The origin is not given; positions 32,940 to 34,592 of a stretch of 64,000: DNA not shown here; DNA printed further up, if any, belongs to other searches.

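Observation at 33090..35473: Translationally coupled pair of unassignable proteins between rpsR and the CtpA/HtrA protease pair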

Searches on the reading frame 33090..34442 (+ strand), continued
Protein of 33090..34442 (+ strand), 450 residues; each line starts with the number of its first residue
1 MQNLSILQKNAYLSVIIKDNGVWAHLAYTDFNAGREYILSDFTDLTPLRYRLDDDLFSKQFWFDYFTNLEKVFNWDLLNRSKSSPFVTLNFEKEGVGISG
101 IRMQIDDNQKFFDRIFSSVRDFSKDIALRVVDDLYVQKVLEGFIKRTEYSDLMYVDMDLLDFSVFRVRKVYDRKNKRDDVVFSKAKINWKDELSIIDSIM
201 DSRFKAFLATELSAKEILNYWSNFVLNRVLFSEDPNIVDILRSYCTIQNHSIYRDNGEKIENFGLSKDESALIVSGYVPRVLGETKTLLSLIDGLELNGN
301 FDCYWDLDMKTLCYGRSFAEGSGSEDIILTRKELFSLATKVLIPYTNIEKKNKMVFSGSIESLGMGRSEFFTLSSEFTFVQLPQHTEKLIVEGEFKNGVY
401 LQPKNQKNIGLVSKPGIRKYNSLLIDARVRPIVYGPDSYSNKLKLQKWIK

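Call 41: find_encoding_contigs(protein=P0309, flank=8000, max_places=3)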
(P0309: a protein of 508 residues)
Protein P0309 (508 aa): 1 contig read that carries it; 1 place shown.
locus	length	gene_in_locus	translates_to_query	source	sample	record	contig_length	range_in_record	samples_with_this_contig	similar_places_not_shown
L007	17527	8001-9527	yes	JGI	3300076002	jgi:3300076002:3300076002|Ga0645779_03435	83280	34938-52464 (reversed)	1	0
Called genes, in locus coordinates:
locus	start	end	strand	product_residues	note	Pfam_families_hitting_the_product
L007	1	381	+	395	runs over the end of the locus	PF00591:Glycos_transf_3, PF07831:PYNP_C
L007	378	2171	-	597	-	PF01841:Transglut_core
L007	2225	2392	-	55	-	-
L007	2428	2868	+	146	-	PF01926:MMR_HSR1 (weak)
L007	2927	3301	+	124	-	PF06071:YchF-GTPase_C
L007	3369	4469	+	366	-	-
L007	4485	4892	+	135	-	-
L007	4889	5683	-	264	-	PF02230:Abhydrolase_2, PF00561:Abhydrolase_1 (faint)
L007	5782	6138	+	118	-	PF01250:Ribosomal_S6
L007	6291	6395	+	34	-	-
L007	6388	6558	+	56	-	PF00436:SSB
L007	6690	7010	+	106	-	-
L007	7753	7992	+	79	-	-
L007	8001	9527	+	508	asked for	-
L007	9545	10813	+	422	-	PF22694:CtpB_N-like (weak), PF00595:PDZ, PF13180:PDZ_2, PF17820:PDZ_6, PF03572:Peptidase_S41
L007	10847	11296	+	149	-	PF13365:Trypsin_2 (weak)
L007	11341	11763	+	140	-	PF00089:Trypsin, PF13365:Trypsin_2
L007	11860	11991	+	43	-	-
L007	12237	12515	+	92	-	-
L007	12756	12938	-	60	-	-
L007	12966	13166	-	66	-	PF00472:RF-1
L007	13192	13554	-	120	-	PF03462:PCRF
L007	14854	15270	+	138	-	PF13483:Lactamase_B_3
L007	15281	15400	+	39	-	-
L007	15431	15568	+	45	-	PF00772:DnaB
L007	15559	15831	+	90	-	PF00772:DnaB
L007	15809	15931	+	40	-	-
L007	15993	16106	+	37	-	PF03796:DnaB_C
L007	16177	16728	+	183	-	PF03796:DnaB_C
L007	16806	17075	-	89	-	-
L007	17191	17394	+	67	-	PF17032:Zn_ribbon_15 (faint), PF13248:Zn_ribbon_3 (faint), PF12773:DZR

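Call 43: find_encoding_contigs(protein=P0318, flank=8000, max_places=2)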
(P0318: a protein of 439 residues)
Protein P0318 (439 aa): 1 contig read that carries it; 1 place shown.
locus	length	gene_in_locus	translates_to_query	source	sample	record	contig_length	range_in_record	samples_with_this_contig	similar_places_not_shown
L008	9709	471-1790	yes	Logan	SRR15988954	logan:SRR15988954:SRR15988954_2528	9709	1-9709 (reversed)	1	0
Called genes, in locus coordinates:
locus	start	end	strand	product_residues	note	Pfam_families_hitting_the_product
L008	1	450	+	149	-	?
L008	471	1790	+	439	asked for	-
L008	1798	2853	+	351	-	-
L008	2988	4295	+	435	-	PF00595:PDZ (weak), PF13180:PDZ_2, PF17820:PDZ_6, PF03572:Peptidase_S41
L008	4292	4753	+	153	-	PF01281:Ribosomal_L9_N, PF03948:Ribosomal_L9_C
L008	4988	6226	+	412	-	PF00089:Trypsin, PF13365:Trypsin_2, PF00595:PDZ (faint), PF13180:PDZ_2, PF17820:PDZ_6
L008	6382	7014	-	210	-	PF03575:Peptidase_S51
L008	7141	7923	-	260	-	PF01170:UPF0020 (weak), PF12847:Methyltransf_18 (weak), PF05175:MTS, PF06325:PrmA, PF13847:Methyltransf_31, PF08241:Methyltransf_11 (faint), PF08242:Methyltransf_12, PF13649:Methyltransf_25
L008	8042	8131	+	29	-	-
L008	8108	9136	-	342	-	PF03462:PCRF, PF00472:RF-1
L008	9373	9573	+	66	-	-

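Call 44: find_encoding_contigs(protein=P0334, flank=8000, max_places=2)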
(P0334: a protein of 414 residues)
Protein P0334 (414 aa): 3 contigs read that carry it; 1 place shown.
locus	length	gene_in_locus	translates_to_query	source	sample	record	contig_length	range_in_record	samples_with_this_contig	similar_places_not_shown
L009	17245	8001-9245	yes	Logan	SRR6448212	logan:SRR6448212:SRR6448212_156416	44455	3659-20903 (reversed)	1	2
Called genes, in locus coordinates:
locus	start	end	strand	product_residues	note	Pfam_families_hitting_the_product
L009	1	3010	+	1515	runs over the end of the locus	-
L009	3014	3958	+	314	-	PF01008:IF-2B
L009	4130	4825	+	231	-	-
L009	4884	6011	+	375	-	PF01926:MMR_HSR1, PF02421:FeoB_N, PF06071:YchF-GTPase_C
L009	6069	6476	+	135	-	PF01250:Ribosomal_S6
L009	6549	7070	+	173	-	PF00436:SSB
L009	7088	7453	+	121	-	PF01084:Ribosomal_S18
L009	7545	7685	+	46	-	-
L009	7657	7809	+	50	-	-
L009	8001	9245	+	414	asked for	-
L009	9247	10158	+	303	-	-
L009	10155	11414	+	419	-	PF22694:CtpB_N-like (weak), PF00595:PDZ, PF13180:PDZ_2, PF17820:PDZ_6, PF03572:Peptidase_S41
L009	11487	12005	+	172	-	PF01281:Ribosomal_L9_N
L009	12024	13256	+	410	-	PF00089:Trypsin, PF13365:Trypsin_2, PF13180:PDZ_2, PF17820:PDZ_6 (weak)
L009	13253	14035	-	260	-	PF01170:UPF0020 (weak), PF13847:Methyltransf_31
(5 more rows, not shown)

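Call 45: find_encoding_contigs(protein=P0367, flank=8000, max_places=2)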
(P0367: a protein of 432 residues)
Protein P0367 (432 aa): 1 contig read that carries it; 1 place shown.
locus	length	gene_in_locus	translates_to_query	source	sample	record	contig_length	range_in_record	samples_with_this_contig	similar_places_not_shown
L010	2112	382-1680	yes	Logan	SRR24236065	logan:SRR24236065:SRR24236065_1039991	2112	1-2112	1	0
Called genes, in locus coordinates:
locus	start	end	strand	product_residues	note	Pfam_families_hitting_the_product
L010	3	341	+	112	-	?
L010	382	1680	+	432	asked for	-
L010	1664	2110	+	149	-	?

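Call 46: find_encoding_contigs(protein=P0287, flank=8000, max_places=2)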
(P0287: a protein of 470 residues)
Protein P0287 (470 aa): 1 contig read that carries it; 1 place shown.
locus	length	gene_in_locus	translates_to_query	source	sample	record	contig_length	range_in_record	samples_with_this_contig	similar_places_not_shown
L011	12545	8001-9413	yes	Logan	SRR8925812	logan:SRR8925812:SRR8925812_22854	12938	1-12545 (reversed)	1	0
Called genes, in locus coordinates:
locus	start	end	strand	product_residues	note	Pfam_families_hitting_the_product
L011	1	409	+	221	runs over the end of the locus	-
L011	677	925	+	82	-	-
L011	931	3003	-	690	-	PF01841:Transglut_core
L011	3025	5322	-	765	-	PF13196:DUF4012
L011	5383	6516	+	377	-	PF01926:MMR_HSR1, PF02421:FeoB_N (weak), PF06071:YchF-GTPase_C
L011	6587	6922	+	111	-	PF01250:Ribosomal_S6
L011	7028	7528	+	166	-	PF00436:SSB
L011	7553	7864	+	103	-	PF01084:Ribosomal_S18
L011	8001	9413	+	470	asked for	-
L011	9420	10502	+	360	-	-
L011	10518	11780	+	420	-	PF22694:CtpB_N-like (weak), PF00595:PDZ (weak), PF13180:PDZ_2, PF17820:PDZ_6, PF03572:Peptidase_S41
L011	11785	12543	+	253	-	?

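Call 52: list_cluster_members(proteins=[P0318, P0334, P0349, P0362, P0308, P0287, P0295, P0327, P0333, P0353])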
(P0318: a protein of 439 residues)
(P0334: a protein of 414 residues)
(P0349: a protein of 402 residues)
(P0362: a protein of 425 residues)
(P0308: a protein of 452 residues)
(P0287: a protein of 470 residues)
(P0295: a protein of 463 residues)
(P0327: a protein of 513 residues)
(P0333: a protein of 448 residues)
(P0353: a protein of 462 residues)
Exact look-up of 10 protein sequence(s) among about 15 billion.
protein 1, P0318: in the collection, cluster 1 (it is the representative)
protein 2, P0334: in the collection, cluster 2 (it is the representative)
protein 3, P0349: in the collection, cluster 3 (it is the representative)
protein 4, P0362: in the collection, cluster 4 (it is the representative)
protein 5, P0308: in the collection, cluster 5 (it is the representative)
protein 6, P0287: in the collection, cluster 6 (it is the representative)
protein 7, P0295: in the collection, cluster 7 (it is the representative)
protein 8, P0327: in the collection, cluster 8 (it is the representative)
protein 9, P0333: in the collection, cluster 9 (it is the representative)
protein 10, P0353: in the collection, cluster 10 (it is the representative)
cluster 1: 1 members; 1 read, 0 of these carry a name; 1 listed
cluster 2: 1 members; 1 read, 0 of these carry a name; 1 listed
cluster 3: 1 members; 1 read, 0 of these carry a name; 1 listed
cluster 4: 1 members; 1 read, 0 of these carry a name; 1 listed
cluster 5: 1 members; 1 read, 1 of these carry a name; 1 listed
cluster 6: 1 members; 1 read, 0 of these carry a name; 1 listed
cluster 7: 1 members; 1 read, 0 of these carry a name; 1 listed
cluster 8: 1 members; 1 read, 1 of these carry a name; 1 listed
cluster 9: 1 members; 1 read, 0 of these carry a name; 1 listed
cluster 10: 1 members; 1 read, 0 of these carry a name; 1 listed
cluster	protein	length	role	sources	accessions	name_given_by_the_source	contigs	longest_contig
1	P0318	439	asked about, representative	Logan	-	-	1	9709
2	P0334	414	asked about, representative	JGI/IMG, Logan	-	-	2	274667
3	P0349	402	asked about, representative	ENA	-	-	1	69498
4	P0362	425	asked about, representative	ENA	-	-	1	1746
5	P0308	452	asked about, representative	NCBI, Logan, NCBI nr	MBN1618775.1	hypothetical protein JW887_05555 [Candidatus Dojkabacteria bacterium] | hypothetical protein [Candidatus Dojkabacteria bacterium]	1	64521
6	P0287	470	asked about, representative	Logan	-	-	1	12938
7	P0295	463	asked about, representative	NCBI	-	-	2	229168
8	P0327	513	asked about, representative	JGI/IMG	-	hypothetical protein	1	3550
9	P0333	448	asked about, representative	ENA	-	-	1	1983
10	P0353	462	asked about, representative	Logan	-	-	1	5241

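Call 54: find_related_loci(query=A6, collection=genome_contigs, flank=7000)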
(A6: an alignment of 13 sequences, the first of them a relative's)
Query A6 (439 aa) in genome_contigs; peptide patterns used: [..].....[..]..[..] (x = any residue, [..] = any of these).
126 stretches matched a pattern; 9 encode a relative of the query (tblastn E <= 1e-3); 9 distinct loci.
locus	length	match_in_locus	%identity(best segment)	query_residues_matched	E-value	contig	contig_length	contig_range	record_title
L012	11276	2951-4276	39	1-432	1e-97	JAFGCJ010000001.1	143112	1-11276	MAG: Candidatus Dojkabacteria bacterium isolate Zod_Metabat.1102 k87_320233, whole genome shotgun sequence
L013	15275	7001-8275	36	9-439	9e-89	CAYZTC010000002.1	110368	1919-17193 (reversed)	MAG TPA_asm: uncultured Candidatus Saccharibacteria bacterium isolate SRP068000_co1_121 genome assembly, contig: NODE_91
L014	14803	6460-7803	36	1-436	3e-82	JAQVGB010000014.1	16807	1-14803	MAG: Candidatus Dojkabacteria bacterium isolate STE_172 NODE_7829_length_16807_cov_3.652938_Sandtown_E, whole genome sho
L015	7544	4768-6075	31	1-436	2e-65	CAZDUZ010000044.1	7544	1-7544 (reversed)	MAG TPA_asm: uncultured Candidatus Saccharibacteria bacterium isolate SRP239243_co2_395 genome assembly, contig: NODE_17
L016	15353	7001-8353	27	1-439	2e-53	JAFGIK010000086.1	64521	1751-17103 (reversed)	MAG: Candidatus Dojkabacteria bacterium isolate Zod_Metabat.200 k87_10761540, whole genome shotgun sequence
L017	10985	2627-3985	23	11-437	2e-23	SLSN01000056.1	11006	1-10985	MAG: Patescibacteria group bacterium isolate CSSed165cm_609 CSSed16-5cm-21914, whole genome shotgun sequence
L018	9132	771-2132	25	10-437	2e-23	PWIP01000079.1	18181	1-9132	MAG: Candidatus Dojkabacteria bacterium isolate CSSed10_113R1 CS-Sed10-C5910, whole genome shotgun sequence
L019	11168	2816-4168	25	11-437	3e-21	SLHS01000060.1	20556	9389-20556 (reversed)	MAG: Patescibacteria group bacterium isolate CSSed165cm_164 CSSed16-5cm-6142, whole genome shotgun sequence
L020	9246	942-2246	21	11-433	5e-17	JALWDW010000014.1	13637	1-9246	MAG: Candidatus Dojkabacteria bacterium isolate T11_metabat1_scaf2bin.002 T11_NODE_1921_length_13637_cov_1.595115, whole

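Call 57: search_protein_families(library=padloc, proteins=[window:33090-34439:+], max_evalue=0.1)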
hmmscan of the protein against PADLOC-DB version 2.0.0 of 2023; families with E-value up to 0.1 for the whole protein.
window:33090-34439:+ (450 aa): 0 families

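Call 58: search_protein_families(library=phrogs, proteins=[window:33090-34439:+], max_evalue=0.1)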
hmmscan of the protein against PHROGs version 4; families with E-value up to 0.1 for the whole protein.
window:33090-34439:+ (450 aa): 0 families
